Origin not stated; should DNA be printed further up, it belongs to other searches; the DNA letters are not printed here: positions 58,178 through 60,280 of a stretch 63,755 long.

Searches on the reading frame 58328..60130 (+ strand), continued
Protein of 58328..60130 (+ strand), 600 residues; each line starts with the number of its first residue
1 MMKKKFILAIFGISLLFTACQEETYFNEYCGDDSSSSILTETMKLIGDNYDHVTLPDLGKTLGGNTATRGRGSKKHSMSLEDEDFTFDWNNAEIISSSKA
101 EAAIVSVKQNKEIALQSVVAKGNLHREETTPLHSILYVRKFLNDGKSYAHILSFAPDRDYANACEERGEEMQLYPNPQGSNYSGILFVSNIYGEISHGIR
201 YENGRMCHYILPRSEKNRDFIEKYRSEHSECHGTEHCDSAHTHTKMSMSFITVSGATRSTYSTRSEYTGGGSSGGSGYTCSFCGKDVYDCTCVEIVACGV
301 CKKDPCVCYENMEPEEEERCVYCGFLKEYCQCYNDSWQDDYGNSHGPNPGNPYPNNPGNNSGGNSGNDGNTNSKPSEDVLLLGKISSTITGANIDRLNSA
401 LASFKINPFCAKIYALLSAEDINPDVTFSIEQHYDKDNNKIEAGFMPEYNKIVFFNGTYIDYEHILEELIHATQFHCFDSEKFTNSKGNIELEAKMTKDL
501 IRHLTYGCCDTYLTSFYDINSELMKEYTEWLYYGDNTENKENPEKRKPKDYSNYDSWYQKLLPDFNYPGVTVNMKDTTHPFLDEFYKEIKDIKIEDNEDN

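Call 51: list_cluster_members(proteins=[P0008, P0023, P0038, P0040, P0046, P0054, P0081, P0032, P0067, P0134])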
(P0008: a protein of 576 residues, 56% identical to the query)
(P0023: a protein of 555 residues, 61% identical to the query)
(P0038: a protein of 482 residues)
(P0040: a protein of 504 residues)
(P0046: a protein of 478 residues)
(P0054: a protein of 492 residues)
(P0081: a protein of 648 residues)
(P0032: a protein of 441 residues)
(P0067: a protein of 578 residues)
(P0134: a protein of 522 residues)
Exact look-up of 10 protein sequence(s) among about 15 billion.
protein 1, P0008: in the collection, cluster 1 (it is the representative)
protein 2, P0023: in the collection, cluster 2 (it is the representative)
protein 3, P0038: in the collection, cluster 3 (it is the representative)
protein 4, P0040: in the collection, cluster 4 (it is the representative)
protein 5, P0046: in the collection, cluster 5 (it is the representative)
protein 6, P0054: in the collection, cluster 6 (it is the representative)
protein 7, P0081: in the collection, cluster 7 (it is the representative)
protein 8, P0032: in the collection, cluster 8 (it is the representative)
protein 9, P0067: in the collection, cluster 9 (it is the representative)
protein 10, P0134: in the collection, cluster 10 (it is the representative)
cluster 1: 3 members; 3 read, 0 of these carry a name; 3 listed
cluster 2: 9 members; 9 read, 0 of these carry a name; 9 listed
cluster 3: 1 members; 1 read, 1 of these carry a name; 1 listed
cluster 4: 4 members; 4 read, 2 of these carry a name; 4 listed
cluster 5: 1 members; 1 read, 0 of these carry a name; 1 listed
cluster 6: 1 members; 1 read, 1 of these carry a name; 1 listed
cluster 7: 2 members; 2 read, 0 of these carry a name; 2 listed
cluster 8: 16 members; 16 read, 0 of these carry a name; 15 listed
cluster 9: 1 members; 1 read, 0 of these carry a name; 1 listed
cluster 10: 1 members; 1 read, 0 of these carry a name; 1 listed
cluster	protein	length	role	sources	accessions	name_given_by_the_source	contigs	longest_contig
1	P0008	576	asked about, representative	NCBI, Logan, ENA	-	-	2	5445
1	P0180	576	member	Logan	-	-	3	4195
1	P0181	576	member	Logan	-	-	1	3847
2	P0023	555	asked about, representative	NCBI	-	-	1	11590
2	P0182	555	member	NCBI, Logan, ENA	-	-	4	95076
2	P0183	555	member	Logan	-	-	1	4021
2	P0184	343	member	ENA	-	-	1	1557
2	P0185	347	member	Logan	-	-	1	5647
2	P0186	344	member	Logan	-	-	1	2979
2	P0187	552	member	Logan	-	-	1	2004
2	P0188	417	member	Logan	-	-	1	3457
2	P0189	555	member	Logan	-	-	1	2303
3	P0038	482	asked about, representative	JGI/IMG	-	hypothetical protein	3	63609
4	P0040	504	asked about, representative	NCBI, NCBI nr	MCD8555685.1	MAG: hypothetical protein LRY59_03430 [Bacteroides graminisolvens] | hypothetical protein [Bacteroides graminisolvens]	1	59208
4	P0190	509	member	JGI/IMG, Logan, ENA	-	hypothetical protein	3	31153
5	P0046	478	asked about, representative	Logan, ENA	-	-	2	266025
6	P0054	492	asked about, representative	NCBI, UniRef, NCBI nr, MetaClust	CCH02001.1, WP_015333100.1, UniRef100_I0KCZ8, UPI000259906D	hypothetical protein FAES_4000 [Fibrella aestuarina BUZ 2] | Uncharacterized protein n=1 Tax=Fibrella aestuarina BUZ 2 TaxID=1166018 RepID=I0KCZ8_9BACT | hypothetical protein [Fibrella aestuarina]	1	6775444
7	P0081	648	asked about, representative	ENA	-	-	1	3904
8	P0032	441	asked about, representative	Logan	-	-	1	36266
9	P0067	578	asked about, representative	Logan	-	-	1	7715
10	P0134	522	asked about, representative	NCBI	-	-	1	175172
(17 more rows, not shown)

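Call 55: search_protein_families(library=pfam, proteins=[L002:13550-15469:+, L005:5892-7985:+, L005:1721-2722:+, L005:2776-3396:+, L005:3792-4316:+, L002:11694-12263:+, L003:3511-4086:+, P0029, L004:13555-14142:+, L012:9739-10248:+], max_evalue=0.1)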
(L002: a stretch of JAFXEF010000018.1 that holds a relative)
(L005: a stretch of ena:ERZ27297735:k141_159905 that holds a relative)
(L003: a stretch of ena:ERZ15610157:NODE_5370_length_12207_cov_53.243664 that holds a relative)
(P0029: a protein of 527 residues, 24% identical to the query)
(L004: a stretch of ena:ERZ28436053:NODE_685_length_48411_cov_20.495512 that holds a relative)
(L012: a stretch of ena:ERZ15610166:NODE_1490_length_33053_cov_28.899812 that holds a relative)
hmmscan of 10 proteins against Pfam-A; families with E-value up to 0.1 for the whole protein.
L002:13550-15469:+ (639 aa): 2 families
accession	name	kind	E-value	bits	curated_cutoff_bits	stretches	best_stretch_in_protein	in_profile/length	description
PF22633.2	F5_F8_type_C_2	-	0.00012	23.1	27.8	1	530-596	1-68/91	NedA-like, galactose-binding domain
PF00754.31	F5_F8_type_C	-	0.00032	21.3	28.2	1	527-601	13-90/127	F5/8 type C domain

L005:5892-7985:+ (697 aa): 1 family
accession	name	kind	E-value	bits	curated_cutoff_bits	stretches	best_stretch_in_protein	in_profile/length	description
PF01841.26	Transglut_core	-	0.052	14.3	23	0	230-300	34-107/108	Transglutaminase-like superfamily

L005:1721-2722:+ (333 aa): 0 families

L005:2776-3396:+ (206 aa): 0 families

L005:3792-4316:+ (174 aa): 2 families
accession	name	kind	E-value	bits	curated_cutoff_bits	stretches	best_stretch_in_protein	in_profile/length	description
PF08534.16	Redoxin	-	0.016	15.5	26.6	1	35-148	16-129/148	Redoxin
PF10171.14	Tim29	-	0.041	13.8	25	0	115-162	45-92/169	Translocase of the Inner Mitochondrial membrane 29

L002:11694-12263:+ (189 aa): 1 family
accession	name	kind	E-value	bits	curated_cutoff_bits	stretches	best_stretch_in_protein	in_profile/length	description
PF05598.16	DUF772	-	0.0061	17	23.1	1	113-169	10-66/74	Transposase domain (DUF772)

L003:3511-4086:+ (191 aa): 0 families

P0029 (527 aa): 0 families

L004:13555-14142:+ (195 aa): 0 families

L012:9739-10248:+ (169 aa): 0 families

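Call 58: find_encoding_contigs(protein=P0029, flank=5000, max_places=2)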
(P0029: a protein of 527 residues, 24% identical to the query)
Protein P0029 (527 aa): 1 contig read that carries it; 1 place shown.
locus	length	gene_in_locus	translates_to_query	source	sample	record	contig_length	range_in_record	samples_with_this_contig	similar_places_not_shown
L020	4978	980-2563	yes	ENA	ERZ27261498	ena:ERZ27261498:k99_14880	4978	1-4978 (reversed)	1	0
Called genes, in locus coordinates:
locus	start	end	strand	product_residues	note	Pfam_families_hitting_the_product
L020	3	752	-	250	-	?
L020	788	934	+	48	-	-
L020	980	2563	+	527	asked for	-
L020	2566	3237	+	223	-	-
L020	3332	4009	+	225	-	-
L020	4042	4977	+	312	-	?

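Call 83: search_dna_similar(query=window:58328-60127:+, collection=plasmids, mode=protein, max_evalue=0.001, max_rows=15)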
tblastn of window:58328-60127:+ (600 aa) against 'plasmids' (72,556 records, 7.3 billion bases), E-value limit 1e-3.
No match.

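Call 84: search_dna_similar(query=window:58328-60127:+, collection=phages, mode=protein, max_evalue=0.001, max_rows=15)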
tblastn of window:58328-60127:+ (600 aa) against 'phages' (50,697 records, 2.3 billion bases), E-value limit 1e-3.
No match.

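Call 90: find_related_loci(query=A1, collection=viral_contigs, flank=5000)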
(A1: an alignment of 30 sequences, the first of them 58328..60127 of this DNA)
Query A1 (600 aa) in viral_contigs; peptide patterns used: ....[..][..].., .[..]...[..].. (x = any residue, [..] = any of these).
17 stretches matched a pattern, but none encodes a relative of the query by tblastn (E <= 1e-3).
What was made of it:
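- Closest known: Bxa prophage-encoded polymorphic toxins of Bacteroidaceae. Different: This family is chromosomal and absent from phage and viral collections (calls 84, 90).
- No homologue was found on plasmids, phages or viral contigs (calls 83, 84, 90), so the vehicle of cassette exchange is unknown.
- Tried and rejected: tblastn against plasmids and phages and a scan of IMG/VR found no relatives, so a plasmid or prophage origin of the Bxa type is not supported (calls 83, 84, 90).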

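Call 91: search_protein_families(library=padloc, proteins=[window:58328-60127:+], max_evalue=0.01)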
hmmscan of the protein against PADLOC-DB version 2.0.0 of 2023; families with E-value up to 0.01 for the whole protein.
window:58328-60127:+ (600 aa): 0 families
